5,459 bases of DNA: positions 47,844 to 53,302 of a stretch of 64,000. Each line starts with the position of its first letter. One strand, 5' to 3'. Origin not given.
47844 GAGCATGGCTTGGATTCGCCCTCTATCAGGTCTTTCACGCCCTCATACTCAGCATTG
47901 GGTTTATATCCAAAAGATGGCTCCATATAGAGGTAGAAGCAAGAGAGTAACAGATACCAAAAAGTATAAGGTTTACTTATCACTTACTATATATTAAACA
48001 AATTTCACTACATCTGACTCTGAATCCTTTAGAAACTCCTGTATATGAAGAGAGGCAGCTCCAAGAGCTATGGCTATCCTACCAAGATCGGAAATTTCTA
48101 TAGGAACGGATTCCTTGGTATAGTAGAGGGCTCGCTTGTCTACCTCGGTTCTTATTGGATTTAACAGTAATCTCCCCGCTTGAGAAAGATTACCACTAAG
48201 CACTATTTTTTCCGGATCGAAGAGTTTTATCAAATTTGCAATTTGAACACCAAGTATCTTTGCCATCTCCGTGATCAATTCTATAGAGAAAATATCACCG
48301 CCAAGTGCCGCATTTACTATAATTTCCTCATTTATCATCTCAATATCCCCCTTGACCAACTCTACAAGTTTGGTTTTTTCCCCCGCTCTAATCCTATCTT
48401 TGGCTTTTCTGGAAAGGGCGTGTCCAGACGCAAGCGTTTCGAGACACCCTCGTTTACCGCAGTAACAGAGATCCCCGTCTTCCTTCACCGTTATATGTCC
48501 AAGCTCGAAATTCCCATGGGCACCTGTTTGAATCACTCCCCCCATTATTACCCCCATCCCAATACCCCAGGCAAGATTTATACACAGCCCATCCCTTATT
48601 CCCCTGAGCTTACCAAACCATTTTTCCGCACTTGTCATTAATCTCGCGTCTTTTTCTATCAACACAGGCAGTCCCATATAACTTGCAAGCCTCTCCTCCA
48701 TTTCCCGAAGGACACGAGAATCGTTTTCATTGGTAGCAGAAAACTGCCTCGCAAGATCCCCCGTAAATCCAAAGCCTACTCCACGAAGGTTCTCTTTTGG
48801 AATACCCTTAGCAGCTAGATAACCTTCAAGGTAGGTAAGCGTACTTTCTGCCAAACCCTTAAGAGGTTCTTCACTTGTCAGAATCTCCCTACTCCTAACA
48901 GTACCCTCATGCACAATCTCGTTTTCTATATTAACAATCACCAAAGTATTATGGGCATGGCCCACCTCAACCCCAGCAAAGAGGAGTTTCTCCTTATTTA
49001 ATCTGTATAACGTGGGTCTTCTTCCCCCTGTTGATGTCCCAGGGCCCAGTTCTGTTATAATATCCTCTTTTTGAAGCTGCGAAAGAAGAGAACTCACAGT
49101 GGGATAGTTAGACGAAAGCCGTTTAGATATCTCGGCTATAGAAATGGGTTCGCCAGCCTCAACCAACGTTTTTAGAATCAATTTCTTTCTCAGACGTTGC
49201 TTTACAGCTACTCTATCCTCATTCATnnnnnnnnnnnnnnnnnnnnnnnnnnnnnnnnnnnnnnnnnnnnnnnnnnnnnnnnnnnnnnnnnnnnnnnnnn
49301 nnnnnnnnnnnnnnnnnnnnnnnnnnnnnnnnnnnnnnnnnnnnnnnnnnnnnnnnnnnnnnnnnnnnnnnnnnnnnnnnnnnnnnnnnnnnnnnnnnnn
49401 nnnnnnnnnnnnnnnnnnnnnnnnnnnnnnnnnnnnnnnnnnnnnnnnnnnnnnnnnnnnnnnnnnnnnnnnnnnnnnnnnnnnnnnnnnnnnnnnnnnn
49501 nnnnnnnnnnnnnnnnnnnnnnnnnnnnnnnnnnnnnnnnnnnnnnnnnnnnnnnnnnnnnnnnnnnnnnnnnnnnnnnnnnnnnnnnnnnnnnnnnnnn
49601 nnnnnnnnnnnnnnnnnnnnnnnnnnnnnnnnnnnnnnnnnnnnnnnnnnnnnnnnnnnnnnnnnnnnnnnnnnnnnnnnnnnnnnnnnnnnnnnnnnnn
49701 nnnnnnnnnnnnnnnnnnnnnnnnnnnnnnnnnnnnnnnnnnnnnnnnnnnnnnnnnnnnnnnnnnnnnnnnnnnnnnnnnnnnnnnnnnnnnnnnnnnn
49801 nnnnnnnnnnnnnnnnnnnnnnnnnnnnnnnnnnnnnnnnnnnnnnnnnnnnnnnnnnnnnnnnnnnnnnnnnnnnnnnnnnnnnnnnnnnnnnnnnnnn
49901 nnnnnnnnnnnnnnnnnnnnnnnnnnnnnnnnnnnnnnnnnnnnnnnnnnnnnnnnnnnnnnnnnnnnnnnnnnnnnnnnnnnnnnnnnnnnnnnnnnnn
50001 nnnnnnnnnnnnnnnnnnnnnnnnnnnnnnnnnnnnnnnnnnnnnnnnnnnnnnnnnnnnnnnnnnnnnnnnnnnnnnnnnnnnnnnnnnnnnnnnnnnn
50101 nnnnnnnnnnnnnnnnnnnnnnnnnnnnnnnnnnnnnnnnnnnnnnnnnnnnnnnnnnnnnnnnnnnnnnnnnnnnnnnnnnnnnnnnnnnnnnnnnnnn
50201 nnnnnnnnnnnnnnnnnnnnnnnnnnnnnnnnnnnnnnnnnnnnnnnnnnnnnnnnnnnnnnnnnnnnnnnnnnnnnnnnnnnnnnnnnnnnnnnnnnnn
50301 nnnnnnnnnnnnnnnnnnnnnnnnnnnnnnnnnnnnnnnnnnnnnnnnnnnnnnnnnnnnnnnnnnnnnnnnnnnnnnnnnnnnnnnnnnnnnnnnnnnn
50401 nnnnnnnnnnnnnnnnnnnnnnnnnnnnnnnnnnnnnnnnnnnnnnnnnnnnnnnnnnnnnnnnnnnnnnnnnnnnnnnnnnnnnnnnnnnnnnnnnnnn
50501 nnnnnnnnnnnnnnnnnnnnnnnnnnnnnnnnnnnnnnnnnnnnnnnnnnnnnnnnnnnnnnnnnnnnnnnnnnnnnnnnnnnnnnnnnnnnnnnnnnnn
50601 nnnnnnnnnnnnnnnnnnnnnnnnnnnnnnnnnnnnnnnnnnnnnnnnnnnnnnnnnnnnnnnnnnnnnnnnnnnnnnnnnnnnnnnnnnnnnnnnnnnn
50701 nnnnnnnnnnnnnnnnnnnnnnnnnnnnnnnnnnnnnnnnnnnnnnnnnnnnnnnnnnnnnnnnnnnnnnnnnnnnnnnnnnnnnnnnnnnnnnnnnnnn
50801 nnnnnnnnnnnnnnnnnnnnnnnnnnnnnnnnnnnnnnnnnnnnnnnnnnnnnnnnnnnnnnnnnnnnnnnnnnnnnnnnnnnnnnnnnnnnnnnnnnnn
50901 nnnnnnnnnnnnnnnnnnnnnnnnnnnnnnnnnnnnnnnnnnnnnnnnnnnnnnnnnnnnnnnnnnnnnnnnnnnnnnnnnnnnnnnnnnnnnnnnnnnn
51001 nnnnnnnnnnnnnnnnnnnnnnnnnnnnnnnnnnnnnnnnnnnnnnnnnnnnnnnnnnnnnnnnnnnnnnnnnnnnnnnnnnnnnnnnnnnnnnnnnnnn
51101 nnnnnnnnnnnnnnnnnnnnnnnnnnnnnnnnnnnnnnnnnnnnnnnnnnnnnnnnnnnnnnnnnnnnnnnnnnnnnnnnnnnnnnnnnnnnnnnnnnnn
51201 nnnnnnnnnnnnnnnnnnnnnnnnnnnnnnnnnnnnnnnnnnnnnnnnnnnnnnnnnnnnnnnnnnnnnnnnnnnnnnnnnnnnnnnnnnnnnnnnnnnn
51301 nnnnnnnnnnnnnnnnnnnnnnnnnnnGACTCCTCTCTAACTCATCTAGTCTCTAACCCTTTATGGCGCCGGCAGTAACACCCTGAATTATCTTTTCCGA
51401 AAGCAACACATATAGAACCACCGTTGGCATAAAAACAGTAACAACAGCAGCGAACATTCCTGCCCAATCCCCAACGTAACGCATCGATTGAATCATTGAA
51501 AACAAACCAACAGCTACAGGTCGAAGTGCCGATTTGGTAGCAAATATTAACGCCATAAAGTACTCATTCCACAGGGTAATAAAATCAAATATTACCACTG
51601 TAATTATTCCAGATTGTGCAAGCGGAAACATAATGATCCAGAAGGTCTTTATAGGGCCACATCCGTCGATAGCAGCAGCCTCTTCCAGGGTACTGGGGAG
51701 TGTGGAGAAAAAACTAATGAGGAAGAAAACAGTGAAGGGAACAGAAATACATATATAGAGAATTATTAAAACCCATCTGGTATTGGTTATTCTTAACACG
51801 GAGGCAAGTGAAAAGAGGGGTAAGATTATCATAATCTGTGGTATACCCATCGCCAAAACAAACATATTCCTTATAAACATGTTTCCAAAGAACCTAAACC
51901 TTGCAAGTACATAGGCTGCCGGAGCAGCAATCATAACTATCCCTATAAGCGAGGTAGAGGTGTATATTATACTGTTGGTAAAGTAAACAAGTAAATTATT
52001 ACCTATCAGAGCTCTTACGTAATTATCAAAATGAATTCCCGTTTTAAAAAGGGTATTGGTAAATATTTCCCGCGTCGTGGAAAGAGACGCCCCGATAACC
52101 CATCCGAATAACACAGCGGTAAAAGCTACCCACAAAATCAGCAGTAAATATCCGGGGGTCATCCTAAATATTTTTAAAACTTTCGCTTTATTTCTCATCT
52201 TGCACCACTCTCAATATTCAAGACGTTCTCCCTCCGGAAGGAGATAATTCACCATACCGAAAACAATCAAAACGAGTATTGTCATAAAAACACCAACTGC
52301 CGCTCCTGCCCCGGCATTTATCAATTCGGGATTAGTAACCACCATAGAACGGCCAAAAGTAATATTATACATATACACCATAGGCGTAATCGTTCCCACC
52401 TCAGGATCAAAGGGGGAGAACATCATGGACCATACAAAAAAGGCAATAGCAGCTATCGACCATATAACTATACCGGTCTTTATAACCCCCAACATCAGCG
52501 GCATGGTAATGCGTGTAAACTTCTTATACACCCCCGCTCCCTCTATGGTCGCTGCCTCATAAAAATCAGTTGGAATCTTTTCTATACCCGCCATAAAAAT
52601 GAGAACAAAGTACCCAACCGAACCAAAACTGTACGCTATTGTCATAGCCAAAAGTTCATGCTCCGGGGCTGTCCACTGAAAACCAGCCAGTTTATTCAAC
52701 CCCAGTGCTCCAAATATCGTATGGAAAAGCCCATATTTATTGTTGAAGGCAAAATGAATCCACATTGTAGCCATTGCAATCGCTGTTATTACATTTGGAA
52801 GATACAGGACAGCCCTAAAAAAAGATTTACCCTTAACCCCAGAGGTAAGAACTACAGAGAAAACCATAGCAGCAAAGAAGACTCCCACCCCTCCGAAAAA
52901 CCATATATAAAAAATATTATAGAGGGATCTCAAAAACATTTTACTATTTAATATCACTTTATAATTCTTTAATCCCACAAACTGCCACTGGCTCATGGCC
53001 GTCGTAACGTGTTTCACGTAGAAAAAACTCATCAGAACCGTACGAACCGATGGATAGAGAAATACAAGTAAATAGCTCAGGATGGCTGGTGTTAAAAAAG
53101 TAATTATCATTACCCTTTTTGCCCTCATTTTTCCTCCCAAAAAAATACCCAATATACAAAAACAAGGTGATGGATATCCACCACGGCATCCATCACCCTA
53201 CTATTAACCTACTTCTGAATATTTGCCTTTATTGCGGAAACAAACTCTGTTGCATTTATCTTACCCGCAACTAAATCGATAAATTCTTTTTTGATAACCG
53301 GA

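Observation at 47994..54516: ROK-regulated sugar-uptake operon carrying a 702-aa uncharacterised beta-rich + TPR-like protein, a candidate undescribed carbohydrate-active enzyme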

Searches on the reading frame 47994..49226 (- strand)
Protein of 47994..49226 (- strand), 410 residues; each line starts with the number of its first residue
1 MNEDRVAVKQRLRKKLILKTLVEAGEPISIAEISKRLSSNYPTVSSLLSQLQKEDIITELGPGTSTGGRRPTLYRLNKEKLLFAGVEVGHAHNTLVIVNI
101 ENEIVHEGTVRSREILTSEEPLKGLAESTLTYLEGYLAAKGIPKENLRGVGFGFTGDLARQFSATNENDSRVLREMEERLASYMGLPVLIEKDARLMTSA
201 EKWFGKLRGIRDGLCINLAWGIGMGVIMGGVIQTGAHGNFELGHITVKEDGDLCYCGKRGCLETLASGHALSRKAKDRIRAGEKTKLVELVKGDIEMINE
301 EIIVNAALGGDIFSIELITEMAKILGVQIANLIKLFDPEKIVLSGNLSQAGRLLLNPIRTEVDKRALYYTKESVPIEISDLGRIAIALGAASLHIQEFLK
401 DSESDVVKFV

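Call 4: search_protein_families(library=pfam, proteins=[window:47994-49226:-], max_evalue=0.01)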
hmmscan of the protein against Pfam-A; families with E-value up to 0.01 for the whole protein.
window:47994-49226:- (410 aa): 6 families
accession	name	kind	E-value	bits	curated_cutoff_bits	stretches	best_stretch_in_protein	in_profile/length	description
PF00480.26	ROK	-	3.2e-47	161.9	22.9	1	84-396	2-293/294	ROK family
PF13545.12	HTH_Crp_2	-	2.2e-05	24.7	27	0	27-59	22-54/70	Crp-like helix-turn-helix domain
PF13412.12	HTH_24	-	0.00034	20.6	21.9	1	14-58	5-48/48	Winged helix-turn-helix DNA-binding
PF09339.16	HTH_IclR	-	0.00081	19.6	22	1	17-58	8-49/52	IclR helix-turn-helix domain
PF01047.28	MarR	-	0.00091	19.5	24.6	0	17-58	8-48/59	MarR family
PF02082.26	Rrf2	-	0.0099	16.5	30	0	22-58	18-54/132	Iron-dependent Transcriptional regulator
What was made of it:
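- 47994..49226 (-): ROK-family protein with N-terminal winged HTH (410 aa), presumed repressor of the cassette; overlaps the DUF5107 gene by 8 bp. PF00480, E 3.2e-47; weak HTH_24, IclR and MarR hits at aa 14-59 (call 4).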

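Call 5: search_protein_families(library=ncbifam, proteins=[window:47994-49226:-], max_evalue=0.01)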
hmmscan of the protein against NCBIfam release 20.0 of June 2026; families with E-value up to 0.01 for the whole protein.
window:47994-49226:- (410 aa): 13 families
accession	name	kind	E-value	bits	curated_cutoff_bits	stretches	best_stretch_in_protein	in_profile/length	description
TIGR00744.1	ROK_glcA_fam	subfamily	1.7e-47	162.2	260.35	1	85-401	2-315/318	ROK family glucokinase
NF047937.1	TransRegNagC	equivalog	1.6e-44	152.7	650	1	22-394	20-383/399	DNA-binding transcriptional regulator NagC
NF049930.1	TransRegMlc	equivalog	2.2e-39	135.9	530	1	26-391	29-387/405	sugar metabolism global transcriptional regulator Mlc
NF007251.0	PRK09698.1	equivalog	5.6e-27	94.8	253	1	78-399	3-301/304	allose kinase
NF003461.0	PRK05082.1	subfamily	1.3e-15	57.5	283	1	177-392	89-284/291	N-acetylmannosamine kinase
NF047821.1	NactlManKinNanK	equivalog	1e-14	54.7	450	1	177-350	89-246/288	N-acetylmannosamine kinase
NF007108.0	PRK09557.1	equivalog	2.7e-11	43.3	443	1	149-353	60-261/303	fructokinase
NF045551.1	GK_Pyrobac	equivalog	4.5e-11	42.6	500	1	184-396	86-282/294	ATP-dependent glucokinase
NF042998.1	bglucokin_BglK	equivalog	7.1e-10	38.6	550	1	176-349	86-246/291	beta-glucoside kinase BglK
NF009835.0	PRK13310.1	equivalog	9.2e-09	35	380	1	174-396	86-302/303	N-acetylglucosamine kinase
NF009836.0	PRK13311.1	equivalog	0.00011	21.5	551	1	176-270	88-193/256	N-acetyl-D-glucosamine kinase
TIGR01884.1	cas_HTH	subfamily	0.0015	18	60.2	1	13-61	143-190/202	CRISPR-associated CARF protein Csa3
NF040939.2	trans_reg_lrs14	equivalog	0.0019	18.2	90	1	17-81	26-91/103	Lrs14 family HTH-type transcriptional regulator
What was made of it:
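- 47994..49226 (-): Nearest NCBIfam models are NagC (153 bits, cut-off 650) and Mlc (call 5).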

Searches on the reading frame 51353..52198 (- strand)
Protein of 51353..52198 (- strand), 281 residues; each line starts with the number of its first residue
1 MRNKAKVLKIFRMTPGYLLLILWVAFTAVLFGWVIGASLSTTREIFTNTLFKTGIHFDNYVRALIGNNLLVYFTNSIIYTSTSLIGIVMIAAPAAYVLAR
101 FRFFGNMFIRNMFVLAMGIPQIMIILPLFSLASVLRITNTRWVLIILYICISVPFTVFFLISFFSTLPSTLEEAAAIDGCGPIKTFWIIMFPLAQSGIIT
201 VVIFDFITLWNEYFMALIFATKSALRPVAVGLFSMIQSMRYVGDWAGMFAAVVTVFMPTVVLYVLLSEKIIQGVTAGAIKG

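Call 4: search_protein_families(library=pfam, proteins=[window:51353-52198:-], max_evalue=0.01)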
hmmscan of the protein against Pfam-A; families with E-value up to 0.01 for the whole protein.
window:51353-52198:- (281 aa): 1 family
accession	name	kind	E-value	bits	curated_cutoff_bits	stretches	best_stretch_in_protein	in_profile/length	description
PF00528.27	BPD_transp_1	-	2.6e-15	57.1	26.4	1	93-265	3-173/184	Binding-protein-dependent transport system inner membrane component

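Call 5: search_protein_families(library=ncbifam, proteins=[window:51353-52198:-], max_evalue=0.01)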
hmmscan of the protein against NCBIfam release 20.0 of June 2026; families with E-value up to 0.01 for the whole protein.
window:51353-52198:- (281 aa): 15 families
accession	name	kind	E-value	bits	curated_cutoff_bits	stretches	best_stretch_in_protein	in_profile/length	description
NF040932.1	ABC_arch_GlcU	equivalog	2.2e-21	76.7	340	1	20-276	10-266/272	glucose ABC transporter permease GlcU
NF008231.0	PRK10998.1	equivalog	4.8e-20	72.3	261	1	69-281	81-296/296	maltose ABC transporter permease MalG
NF008210.0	PRK10973.1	equivalog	2.4e-19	70.1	297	1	70-274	74-276/281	sn-glycerol-3-phosphate ABC transporter permease UgpE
TIGR01581.1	Mo_ABC_porter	hypoth_equivalog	1.9e-15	57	210.3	1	61-238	11-202/225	ABC transporter permease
NF040839.1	tungstate_WtpB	equivalog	3.4e-09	36.7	340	1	56-220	29-204/251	tungstate ABC transporter permease WtpB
TIGR02141.1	modB_ABC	equivalog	4e-08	33.1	182.6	1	77-263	4-200/208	molybdate ABC transporter permease subunit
NF007047.0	PRK09500.1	equivalog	4.2e-08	33.1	326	1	53-271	40-252/257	spermidine/putrescine ABC transporter permease PotC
NF043074.1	MMSYN1_0196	equivalog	3e-07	30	350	1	30-271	29-262/277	spermidine/putrescine ABC transporter permease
TIGR02139.1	permease_CysT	equivalog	3.7e-06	26.7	246.1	1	53-274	32-261/265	sulfate ABC transporter permease subunit CysT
NF006939.0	PRK09421.1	equivalog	9.5e-05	21.9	262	1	81-261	20-213/230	molybdate ABC transporter permease subunit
NF007044.0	PRK09497.1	equivalog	0.00017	21.2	348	0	33-225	29-235/285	spermidine/putrescine ABC transporter permease PotB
NF008232.0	PRK10999.1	equivalog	0.00026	19.8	392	1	140-217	374-451/520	maltose ABC transporter permease MalF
TIGR00969.1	3a0106s02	subfamily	0.00068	19.2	240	1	89-270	79-268/272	sulfate ABC transporter permease subunit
TIGR03262.1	PhnU2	equivalog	0.0012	17.6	593.25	1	45-211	25-203/546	putative 2-aminoethylphosphonate ABC transporter permease subunit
NF007852.0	PRK10561.1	equivalog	0.0065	16.4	335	0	16-243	14-260/295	sn-glycerol-3-phosphate ABC transporter permease UgpA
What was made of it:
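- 51353..52198 (-): ABC permease 2 (MalG/UgpE-like). PF00528, E 2.6e-15; NCBIfam GlcU/MalG/UgpE-type hits (calls 4, 5).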

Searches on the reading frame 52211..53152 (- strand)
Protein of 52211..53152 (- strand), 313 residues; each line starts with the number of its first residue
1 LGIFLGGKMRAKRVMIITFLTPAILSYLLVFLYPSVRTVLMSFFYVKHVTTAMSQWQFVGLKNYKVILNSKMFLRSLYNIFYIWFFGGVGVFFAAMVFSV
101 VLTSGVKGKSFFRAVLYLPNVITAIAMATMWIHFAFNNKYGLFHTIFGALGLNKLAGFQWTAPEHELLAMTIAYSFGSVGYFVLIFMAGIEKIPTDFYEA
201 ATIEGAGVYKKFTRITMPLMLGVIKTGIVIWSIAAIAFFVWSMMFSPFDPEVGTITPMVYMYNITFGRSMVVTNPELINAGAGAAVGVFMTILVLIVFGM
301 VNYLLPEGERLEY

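Call 4: search_protein_families(library=pfam, proteins=[window:52211-53152:-], max_evalue=0.01)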
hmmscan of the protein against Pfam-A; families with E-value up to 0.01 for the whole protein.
window:52211-53152:- (313 aa): 1 family
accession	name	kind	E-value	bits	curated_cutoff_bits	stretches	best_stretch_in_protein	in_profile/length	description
PF00528.27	BPD_transp_1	-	9.6e-06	25.9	26.4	1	104-305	12-179/184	Binding-protein-dependent transport system inner membrane component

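Call 5: search_protein_families(library=ncbifam, proteins=[window:52211-53152:-], max_evalue=0.01)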
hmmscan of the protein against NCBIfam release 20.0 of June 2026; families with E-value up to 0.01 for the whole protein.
window:52211-53152:- (313 aa): 4 families
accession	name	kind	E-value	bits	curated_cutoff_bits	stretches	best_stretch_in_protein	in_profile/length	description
NF007852.0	PRK10561.1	equivalog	2.6e-14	53.8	335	1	15-234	13-225/295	sn-glycerol-3-phosphate ABC transporter permease UgpA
NF008232.0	PRK10999.1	equivalog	1.4e-10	40.5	392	1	58-234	264-441/520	maltose ABC transporter permease MalF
NF040931.1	ABC_arch_GlcT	equivalog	6.6e-09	35.8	360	1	24-299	7-268/278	glucose ABC transporter permease GlcT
TIGR01581.1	Mo_ABC_porter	hypoth_equivalog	7e-06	25.7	210.3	1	106-273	53-210/225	ABC transporter permease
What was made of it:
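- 52211..53152 (-): ABC permease 1 (MalF/UgpA-like). PF00528 just below cut-off, plus NCBIfam UgpA/MalF-type hits (calls 4, 5).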
